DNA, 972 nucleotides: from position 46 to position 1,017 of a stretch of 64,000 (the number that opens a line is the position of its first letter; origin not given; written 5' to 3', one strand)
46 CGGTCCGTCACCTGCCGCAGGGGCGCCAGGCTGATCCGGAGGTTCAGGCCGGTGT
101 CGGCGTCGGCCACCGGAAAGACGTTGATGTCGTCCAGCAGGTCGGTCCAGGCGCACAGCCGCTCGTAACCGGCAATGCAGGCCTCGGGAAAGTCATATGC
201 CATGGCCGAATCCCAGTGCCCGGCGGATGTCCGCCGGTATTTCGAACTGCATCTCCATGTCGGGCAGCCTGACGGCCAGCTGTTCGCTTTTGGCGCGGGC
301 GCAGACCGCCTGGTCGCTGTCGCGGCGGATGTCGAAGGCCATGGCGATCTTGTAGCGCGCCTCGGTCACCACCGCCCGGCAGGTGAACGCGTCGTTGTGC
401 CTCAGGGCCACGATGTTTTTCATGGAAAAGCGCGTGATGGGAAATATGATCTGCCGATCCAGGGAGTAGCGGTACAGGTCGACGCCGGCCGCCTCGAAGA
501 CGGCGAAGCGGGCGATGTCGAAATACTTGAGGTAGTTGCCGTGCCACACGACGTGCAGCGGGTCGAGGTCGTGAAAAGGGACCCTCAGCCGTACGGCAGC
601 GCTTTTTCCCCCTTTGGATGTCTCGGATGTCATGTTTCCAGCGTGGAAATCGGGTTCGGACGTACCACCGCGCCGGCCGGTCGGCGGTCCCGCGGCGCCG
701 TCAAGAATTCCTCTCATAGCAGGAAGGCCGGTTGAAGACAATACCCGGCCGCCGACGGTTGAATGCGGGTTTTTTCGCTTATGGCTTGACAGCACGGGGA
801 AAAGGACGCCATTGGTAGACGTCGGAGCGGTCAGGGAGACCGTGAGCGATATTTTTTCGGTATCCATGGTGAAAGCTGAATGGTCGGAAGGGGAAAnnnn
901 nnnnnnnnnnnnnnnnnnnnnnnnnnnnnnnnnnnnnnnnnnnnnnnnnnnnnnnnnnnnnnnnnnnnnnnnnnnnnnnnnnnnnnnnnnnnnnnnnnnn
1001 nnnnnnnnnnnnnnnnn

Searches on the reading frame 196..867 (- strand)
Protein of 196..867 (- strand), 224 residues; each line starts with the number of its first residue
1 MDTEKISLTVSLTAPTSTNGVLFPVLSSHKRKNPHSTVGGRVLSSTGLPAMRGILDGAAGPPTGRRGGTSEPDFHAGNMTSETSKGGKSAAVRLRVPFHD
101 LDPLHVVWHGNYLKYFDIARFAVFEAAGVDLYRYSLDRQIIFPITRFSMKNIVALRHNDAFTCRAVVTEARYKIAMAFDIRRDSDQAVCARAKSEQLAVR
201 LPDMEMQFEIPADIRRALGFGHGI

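Call 13: search_protein_families(library=pfam, proteins=[window:196-867:-], max_evalue=0.00001)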
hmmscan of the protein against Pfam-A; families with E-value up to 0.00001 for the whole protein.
window:196-867:- (224 aa): 1 family
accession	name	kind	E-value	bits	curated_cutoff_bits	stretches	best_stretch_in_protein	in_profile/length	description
PF13279.12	4HBT_2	-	2.6e-07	31.5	25.5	1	96-218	1-122/122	Thioesterase-like superfamily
